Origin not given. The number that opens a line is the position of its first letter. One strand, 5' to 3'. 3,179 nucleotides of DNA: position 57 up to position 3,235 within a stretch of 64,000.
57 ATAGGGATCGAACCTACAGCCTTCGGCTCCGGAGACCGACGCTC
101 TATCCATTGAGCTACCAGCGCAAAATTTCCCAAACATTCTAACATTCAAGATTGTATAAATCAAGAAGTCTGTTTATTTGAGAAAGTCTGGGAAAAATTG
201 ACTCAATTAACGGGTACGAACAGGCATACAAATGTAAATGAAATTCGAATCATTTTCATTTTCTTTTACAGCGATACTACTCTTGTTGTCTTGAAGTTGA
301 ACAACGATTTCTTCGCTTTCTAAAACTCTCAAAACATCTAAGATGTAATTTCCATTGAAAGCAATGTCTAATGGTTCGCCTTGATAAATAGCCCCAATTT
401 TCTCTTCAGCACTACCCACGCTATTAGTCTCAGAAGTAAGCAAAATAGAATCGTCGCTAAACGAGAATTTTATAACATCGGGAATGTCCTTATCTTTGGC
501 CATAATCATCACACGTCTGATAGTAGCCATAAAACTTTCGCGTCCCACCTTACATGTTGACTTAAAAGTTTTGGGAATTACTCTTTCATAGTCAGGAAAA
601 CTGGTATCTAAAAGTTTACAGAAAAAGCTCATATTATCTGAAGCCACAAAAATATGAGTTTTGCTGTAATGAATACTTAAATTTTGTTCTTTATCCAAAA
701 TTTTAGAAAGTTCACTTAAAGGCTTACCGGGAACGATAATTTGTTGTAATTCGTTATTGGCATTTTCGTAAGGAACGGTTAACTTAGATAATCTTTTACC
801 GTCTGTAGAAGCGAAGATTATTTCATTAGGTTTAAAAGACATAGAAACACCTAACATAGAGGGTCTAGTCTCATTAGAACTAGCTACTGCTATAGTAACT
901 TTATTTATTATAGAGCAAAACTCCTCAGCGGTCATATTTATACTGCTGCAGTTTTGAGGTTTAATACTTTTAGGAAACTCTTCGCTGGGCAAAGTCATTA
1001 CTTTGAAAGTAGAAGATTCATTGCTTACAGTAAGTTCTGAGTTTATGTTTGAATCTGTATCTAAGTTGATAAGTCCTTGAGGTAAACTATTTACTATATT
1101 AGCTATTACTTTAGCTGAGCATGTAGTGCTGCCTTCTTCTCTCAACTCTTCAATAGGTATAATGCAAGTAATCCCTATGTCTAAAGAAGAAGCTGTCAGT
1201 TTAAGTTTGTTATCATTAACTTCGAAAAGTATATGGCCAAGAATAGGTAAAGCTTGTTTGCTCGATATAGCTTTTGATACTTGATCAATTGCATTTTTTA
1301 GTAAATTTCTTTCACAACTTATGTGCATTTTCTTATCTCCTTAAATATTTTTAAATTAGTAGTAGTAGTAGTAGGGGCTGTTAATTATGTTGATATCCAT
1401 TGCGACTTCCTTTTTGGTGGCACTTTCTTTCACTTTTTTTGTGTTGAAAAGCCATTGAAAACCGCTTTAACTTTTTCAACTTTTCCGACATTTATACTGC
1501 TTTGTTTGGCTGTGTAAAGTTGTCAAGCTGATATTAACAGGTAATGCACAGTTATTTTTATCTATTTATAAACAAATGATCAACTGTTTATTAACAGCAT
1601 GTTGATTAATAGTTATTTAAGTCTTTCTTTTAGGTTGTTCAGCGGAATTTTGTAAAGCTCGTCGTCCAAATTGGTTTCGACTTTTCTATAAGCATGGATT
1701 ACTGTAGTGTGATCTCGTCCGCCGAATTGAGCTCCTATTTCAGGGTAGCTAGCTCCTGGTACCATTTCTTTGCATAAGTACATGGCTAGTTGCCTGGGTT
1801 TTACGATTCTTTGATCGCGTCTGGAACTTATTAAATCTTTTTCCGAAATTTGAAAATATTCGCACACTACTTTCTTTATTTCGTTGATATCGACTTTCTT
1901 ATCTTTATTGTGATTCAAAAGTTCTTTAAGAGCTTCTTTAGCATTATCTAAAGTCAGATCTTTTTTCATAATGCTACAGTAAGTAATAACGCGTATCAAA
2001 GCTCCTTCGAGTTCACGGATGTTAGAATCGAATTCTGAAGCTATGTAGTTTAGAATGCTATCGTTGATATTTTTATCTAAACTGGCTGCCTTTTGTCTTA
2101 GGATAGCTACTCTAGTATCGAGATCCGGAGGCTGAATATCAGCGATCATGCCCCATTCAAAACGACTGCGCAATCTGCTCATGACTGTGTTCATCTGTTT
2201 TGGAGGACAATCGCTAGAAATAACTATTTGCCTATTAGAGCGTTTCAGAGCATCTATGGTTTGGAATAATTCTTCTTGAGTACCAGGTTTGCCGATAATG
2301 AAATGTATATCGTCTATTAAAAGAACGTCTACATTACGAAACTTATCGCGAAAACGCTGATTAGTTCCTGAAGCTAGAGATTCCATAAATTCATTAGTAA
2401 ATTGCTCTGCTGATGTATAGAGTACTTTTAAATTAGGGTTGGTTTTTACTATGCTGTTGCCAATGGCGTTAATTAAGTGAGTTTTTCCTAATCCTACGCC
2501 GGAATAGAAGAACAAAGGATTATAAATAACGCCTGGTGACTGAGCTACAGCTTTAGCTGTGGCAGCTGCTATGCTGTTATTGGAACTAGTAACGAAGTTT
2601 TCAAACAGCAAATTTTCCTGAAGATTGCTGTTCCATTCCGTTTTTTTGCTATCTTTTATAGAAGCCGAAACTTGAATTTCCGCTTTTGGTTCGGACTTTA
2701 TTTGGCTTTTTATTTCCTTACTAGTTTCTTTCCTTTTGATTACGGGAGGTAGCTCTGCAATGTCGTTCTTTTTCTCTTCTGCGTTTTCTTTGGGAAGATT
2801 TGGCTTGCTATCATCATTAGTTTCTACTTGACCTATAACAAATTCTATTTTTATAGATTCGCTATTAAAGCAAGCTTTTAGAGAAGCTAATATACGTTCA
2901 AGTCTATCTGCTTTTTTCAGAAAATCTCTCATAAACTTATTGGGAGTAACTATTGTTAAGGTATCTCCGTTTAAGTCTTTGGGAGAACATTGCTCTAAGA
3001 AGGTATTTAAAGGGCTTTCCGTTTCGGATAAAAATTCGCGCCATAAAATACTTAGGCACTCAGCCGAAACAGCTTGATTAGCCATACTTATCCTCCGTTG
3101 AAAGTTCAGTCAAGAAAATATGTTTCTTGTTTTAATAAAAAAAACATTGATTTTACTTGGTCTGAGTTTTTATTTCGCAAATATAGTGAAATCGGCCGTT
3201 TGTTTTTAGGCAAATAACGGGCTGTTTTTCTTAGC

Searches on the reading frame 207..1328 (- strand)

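Call 71: search_protein_families(library=pfam, proteins=[window:207-1328:-], max_evalue=0.001)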
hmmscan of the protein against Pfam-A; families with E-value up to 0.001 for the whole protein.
window:207-1328:- (373 aa): 3 families
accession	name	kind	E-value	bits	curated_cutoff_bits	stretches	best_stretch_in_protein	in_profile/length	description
PF00712.24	DNA_pol3_beta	-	4.1e-34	117.7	24.4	2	1-120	1-118/120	DNA polymerase III beta subunit, N-terminal domain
PF02767.21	DNA_pol3_beta_2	-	7.2e-31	107.3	27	1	133-246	3-116/116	DNA polymerase III beta subunit, central domain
PF02768.20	DNA_pol3_beta_3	-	2.4e-27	95.6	27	1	249-371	2-121/121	DNA polymerase III beta subunit, C-terminal domain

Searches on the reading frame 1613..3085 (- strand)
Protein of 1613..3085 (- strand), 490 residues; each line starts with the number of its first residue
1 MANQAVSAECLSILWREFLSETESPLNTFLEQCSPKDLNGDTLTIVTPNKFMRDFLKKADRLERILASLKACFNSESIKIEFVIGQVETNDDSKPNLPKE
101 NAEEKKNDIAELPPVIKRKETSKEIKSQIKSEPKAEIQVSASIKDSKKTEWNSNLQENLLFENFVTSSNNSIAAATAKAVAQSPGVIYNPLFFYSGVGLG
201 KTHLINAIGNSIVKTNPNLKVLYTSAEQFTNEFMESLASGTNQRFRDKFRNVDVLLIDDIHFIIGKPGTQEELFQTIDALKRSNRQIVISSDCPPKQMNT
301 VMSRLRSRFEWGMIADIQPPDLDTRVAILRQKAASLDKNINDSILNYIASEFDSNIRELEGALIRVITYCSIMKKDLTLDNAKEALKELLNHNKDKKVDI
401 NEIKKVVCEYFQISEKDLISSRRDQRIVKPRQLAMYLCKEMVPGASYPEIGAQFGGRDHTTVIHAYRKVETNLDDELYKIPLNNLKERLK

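Call 71: search_protein_families(library=pfam, proteins=[window:1613-3085:-], max_evalue=0.001)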
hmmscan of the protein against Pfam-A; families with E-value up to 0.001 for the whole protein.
window:1613-3085:- (490 aa): 4 families
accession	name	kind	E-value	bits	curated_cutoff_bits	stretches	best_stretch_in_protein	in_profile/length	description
PF00308.24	Bac_DnaA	-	1.2e-59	201.6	23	1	155-315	1-161/162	Bacterial DnaA ATPAse domain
PF08299.17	Bac_DnaA_C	-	3.1e-31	107.7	31.5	1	400-469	1-69/69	Bacterial dnaA protein helix-turn-helix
PF00004.35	AAA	-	3.2e-09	37.8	21.2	1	193-309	3-123/131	ATPase family associated with various cellular activities (AAA)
PF01695.23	IstB_IS21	-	8.3e-08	32.5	24.1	1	193-298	97-199/238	IstB-like ATP binding protein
